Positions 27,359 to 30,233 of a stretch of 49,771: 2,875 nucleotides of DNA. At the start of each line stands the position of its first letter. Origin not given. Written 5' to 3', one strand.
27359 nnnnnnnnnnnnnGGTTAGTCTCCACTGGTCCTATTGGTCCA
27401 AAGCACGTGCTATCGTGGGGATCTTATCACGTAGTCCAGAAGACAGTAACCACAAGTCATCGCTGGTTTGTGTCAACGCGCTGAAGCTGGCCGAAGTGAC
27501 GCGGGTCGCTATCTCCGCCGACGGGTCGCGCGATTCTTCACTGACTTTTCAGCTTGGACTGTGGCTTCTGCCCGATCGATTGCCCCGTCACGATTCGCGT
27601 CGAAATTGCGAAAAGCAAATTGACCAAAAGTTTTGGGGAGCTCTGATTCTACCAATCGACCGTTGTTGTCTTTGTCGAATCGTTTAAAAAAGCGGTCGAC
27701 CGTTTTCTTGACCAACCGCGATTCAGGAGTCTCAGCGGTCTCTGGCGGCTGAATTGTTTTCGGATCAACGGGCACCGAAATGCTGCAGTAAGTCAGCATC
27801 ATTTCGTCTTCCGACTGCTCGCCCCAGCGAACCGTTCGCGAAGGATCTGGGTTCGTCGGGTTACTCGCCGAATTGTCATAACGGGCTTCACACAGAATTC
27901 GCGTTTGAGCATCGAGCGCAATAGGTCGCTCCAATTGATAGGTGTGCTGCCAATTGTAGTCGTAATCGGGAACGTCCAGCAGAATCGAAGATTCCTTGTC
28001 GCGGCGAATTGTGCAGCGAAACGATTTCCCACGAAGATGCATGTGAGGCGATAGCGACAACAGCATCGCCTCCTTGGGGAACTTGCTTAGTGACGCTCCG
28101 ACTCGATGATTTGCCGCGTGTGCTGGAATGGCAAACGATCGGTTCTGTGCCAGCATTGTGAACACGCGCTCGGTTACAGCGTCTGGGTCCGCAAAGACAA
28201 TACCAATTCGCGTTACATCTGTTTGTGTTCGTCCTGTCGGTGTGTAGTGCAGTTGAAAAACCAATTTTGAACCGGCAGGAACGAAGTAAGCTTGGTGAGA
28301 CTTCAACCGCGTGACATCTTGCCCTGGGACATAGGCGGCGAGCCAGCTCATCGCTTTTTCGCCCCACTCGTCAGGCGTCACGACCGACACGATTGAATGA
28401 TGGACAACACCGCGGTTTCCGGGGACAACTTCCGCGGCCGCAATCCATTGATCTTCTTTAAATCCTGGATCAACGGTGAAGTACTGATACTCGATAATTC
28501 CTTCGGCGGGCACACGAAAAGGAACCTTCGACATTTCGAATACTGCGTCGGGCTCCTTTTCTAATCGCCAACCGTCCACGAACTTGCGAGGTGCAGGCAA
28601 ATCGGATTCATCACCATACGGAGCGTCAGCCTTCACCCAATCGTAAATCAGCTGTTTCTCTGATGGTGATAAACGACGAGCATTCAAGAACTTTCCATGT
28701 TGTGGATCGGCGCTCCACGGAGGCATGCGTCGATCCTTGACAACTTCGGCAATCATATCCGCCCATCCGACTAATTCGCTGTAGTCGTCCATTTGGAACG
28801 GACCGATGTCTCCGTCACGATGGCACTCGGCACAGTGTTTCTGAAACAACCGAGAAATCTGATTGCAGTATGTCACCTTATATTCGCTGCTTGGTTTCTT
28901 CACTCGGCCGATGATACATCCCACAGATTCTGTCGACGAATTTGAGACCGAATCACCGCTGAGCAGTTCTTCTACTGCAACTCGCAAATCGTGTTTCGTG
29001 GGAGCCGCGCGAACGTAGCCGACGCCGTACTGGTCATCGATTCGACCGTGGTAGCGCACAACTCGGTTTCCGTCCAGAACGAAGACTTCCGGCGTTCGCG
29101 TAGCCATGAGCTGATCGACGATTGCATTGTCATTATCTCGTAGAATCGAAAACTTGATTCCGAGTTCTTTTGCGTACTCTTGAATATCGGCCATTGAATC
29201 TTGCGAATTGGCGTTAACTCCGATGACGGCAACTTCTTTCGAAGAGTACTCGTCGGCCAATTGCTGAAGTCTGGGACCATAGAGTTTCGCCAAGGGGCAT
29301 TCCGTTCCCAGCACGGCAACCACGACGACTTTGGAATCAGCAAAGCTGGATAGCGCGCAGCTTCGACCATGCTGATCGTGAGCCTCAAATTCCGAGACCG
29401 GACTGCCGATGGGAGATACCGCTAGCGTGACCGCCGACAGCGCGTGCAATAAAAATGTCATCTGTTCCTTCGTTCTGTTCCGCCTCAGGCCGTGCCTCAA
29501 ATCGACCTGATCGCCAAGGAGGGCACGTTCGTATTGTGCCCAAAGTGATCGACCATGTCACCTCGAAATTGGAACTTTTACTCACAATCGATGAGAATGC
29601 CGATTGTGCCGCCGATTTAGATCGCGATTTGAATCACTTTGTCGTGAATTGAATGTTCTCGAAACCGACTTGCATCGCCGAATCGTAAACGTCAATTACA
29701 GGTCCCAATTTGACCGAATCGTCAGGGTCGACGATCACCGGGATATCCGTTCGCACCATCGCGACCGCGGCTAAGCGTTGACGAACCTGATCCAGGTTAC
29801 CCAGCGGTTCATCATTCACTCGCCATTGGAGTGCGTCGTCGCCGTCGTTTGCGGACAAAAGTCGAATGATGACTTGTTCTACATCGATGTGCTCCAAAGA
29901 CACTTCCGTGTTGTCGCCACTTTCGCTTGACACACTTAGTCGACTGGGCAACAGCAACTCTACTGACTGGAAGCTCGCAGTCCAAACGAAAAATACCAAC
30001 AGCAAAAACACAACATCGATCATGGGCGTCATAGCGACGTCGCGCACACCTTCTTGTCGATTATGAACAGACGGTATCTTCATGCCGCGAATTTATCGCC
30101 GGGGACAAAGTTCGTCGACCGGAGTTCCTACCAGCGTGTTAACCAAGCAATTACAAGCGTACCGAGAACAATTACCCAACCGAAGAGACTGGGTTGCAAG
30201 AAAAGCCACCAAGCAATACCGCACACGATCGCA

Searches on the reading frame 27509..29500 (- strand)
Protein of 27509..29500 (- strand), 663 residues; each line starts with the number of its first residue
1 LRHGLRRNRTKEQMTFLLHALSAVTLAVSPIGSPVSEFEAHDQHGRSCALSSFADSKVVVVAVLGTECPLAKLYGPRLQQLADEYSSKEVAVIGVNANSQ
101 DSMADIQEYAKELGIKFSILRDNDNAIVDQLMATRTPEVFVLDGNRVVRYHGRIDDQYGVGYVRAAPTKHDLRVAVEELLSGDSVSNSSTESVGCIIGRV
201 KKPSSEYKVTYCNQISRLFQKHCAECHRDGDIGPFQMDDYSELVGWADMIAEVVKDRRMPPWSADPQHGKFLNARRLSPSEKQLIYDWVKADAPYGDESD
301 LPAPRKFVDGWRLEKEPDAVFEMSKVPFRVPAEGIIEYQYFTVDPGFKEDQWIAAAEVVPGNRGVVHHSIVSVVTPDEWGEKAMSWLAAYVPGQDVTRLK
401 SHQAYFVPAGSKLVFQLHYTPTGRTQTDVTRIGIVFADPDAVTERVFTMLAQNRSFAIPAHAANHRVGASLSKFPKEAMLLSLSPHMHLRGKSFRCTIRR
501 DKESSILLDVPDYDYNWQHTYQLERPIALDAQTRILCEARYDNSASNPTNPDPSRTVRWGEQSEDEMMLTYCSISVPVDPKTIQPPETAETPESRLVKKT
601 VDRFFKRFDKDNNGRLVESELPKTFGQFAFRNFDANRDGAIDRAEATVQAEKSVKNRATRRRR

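Call 5: search_protein_families(library=pfam, proteins=[window:27509-29500:-], max_evalue=0.1)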
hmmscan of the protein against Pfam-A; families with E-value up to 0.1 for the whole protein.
window:27509-29500:- (663 aa): 14 families
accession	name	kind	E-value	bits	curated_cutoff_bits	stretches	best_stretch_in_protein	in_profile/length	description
PF00578.27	AhpC-TSA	-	3.6e-18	66.1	26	1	31-150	1-123/124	AhpC/TSA family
PF08534.16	Redoxin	-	4.9e-15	56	26.6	1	32-153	3-133/148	Redoxin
PF00036.39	EF-hand_1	-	9.5e-07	28.4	25.4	2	628-645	4-21/29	EF hand domain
PF13405.12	EF-hand_6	-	1.1e-06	28.3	25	1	603-622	4-23/30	EF-hand domain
PF13202.12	EF-hand_5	-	1.1e-05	25.1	25.9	1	629-645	4-20/25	EF hand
PF13499.12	EF-hand_7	-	3e-05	24.7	30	0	627-645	5-23/67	EF-hand domain pair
PF13442.11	Cytochrome_CBB3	-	0.0002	22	27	1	216-264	7-53/68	Cytochrome C oxidase, cbb3-type, subunit III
PF03712.20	Cu2_monoox_C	-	0.0025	17.8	23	1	480-571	47-132/157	Copper type II ascorbate-dependent monooxygenase, C-terminal domain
PF13905.12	Thioredoxin_8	-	0.0029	18.4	27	1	57-146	2-92/94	Thioredoxin-like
PF14376.11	Haem_bd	-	0.0078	16.6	27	0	248-290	94-132/133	Haem-binding domain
PF00255.25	GSHPx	-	0.01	15.8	27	1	37-99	3-63/108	Glutathione peroxidase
PF20029.6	DUF6436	-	0.047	13.9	27.3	1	54-195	18-129/133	Domain of unknown function (DUF6436)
PF01981.21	PTH2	-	0.063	13.9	23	0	79-125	38-84/115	Peptidyl-tRNA hydrolase PTH2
PF20469.4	OLD-like_TOPRIM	-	0.094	13.7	23.2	0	84-124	29-67/67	Overcoming lysogenization defect protein-like, TOPRIM domain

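Call 6: search_protein_families(library=ncbifam, proteins=[window:27509-29500:-], max_evalue=0.1)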
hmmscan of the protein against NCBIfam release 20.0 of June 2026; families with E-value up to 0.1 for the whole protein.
window:27509-29500:- (663 aa): 8 families
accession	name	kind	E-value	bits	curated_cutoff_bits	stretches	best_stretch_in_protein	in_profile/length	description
NF002854.0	PRK03147.1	subfamily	7.5e-09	35.7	170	1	30-147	37-151/176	thiol-disulfide oxidoreductase ResA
NF011941.0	PRK15412.1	equivalog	1e-07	31.7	359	1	29-152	39-159/185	thiol:disulfide interchange protein DsbE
TIGR00385.1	dsbE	subfamily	2.1e-06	27.5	123.15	1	30-151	35-153/173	DsbE family thiol:disulfide interchange protein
NF006960.0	PRK09437.1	equivalog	1.6e-05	24.8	140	1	32-131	7-103/156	thioredoxin-dependent thiol peroxidase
NF053806.1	lanmdlnLanM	equivalog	0.0011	19.1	135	1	597-655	46-104/132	lanmodulin LanM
NF047696.1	ThlDiSintTplARhiz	equivalog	0.0012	18.6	230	1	21-131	65-172/219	thiol:disulfide interchange protein TlpA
NF041202.1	StoA_CxxC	exception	0.0057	16.5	210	1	57-143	53-139/163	endospore biogenesis thiol-disulfide oxidoreductase StoA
TIGR02540.1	gpx7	equivalog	0.062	13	207.3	0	37-99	4-65/153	putative glutathione peroxidase Gpx7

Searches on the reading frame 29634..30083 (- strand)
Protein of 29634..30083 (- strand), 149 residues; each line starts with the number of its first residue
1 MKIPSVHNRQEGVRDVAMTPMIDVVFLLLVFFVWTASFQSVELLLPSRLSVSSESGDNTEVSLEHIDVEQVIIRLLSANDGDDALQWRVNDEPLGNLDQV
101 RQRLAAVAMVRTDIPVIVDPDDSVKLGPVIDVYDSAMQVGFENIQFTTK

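Call 5: search_protein_families(library=pfam, proteins=[window:29634-30083:-], max_evalue=0.1)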
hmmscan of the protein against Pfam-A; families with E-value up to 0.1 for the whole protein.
window:29634-30083:- (149 aa): 2 families
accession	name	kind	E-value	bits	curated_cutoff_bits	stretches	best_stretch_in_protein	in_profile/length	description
PF02472.21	ExbD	-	2e-21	76.8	25.4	1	11-149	3-126/128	Biopolymer transport protein ExbD/TolR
PF02533.20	PsbK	-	0.095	13.3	25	0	19-37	20-37/41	Photosystem II 4 kDa reaction centre component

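Call 6: search_protein_families(library=ncbifam, proteins=[window:29634-30083:-], max_evalue=0.1)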
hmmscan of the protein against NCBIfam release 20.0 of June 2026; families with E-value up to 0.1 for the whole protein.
window:29634-30083:- (149 aa): 7 families
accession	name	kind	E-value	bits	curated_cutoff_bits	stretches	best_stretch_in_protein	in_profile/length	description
TIGR02801.1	tolR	equivalog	3.8e-08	34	127.3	1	15-149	4-129/129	protein TolR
NF008429.0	PRK11267.1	equivalog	9.8e-05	22.4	216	1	10-46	12-48/141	TonB system transport protein ExbD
NF008248.0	PRK11024.1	equivalog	0.00017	21.7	162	1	9-73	9-76/142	colicin uptake protein TolR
TIGR02803.1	ExbD_1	equivalog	0.0021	18.2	152.95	1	15-45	3-33/122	TonB system transport protein ExbD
NF002715.0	PRK02553.1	equivalog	0.006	16.8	66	1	18-37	25-43/47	photosystem II reaction center protein K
TIGR02804.1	ExbD_2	equivalog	0.043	14.2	123.45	0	16-148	4-119/121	TonB system transport protein ExbD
TIGR04003.1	rSAM_BssD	equivalog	0.056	12.6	496.45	1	55-124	169-234/314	[benzylsuccinate synthase]-activating enzyme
